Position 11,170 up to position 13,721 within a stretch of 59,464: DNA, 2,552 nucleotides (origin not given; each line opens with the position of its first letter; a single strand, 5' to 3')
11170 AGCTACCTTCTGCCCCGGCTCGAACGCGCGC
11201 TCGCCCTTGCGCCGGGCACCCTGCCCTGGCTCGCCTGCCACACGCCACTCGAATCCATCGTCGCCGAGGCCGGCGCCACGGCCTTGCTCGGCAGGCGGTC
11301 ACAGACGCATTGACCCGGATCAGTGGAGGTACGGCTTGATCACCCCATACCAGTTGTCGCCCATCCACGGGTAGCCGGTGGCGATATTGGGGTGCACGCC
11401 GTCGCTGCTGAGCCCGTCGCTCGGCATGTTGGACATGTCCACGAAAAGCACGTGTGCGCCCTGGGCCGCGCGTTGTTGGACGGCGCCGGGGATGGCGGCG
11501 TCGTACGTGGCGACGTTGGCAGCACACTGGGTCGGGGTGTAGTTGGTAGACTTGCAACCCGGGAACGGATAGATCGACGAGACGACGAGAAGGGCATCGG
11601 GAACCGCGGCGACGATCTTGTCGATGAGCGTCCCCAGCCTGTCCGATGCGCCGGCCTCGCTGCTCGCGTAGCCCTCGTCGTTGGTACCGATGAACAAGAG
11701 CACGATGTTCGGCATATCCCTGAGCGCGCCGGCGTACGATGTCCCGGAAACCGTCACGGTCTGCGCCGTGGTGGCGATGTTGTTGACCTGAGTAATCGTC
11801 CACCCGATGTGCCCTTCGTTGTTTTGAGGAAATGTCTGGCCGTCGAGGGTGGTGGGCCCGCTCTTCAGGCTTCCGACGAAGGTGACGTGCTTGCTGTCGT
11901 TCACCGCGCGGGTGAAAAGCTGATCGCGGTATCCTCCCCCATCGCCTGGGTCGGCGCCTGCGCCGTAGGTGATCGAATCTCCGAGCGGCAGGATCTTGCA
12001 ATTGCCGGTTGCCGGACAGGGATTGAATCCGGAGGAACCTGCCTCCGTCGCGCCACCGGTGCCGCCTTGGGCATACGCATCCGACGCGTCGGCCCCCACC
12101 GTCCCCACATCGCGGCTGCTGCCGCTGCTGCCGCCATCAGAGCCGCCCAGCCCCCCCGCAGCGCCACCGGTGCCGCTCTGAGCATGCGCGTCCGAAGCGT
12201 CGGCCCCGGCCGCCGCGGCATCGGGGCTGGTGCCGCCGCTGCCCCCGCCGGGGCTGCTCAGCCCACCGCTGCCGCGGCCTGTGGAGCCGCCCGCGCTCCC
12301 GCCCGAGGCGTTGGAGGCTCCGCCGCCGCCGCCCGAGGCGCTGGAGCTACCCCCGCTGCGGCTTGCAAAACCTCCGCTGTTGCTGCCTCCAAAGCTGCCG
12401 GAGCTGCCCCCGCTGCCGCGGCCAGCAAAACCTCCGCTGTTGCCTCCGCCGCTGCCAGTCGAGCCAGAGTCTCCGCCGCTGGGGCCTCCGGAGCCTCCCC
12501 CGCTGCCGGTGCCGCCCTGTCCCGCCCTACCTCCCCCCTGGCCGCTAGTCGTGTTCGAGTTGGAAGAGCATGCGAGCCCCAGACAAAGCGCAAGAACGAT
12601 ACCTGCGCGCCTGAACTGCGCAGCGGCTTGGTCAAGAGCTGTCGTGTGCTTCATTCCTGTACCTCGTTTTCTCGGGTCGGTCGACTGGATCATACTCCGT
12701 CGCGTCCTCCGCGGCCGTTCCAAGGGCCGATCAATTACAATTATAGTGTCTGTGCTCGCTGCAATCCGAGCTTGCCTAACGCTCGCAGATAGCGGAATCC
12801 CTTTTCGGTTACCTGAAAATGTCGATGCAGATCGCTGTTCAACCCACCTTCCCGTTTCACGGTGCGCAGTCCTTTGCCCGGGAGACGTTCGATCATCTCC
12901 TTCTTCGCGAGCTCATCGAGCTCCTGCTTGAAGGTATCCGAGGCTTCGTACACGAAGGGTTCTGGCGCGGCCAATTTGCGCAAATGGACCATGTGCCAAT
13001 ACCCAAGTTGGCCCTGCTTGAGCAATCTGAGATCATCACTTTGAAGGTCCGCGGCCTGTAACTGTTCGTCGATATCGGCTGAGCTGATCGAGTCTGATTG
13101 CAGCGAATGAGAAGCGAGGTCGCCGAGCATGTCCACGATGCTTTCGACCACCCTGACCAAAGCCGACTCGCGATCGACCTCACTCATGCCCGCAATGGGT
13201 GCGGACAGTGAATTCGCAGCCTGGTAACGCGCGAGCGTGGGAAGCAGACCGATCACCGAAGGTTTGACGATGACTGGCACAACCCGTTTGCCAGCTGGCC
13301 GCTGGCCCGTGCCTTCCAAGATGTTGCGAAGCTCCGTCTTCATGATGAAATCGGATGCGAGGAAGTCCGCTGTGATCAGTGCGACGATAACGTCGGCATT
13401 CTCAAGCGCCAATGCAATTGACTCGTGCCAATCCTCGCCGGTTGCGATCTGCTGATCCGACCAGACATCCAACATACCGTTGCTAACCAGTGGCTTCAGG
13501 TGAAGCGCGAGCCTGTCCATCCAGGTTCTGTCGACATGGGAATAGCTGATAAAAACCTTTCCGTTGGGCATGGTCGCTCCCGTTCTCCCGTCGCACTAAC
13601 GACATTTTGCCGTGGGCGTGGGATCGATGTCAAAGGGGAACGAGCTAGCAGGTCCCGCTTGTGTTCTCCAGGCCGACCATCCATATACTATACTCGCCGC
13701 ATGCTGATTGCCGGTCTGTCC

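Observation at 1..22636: Four-gene ECF cassette present three times in 22 kb: ECF sigma, TPR-like anti-sigma, two-Cys-domain barrel protein, Gly-linker lipoprotein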

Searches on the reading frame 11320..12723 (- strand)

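Call 42: search_protein_families(library=pfam, proteins=[window:11320-12723:-], max_evalue=0.001)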
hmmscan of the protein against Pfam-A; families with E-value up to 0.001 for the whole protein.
window:11320-12723:- (467 aa): 2 families
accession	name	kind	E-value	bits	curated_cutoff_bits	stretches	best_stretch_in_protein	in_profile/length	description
PF13472.12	Lipase_GDSL_2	-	1.1e-14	55.8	32.9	1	247-446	2-172/178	GDSL-like Lipase/Acylhydrolase family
PF00657.28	Lipase_GDSL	-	1.6e-12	48.5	23.6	1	244-456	1-206/208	GDSL-like Lipase/Acylhydrolase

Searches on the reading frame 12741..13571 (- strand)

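Call 42: search_protein_families(library=pfam, proteins=[window:12741-13571:-], max_evalue=0.001)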
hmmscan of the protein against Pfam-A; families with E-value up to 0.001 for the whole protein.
window:12741-13571:- (276 aa): 1 family
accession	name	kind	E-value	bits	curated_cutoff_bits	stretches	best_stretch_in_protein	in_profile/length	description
PF13676.11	TIR_2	-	3.8e-18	66.6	28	1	6-104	1-93/122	TIR domain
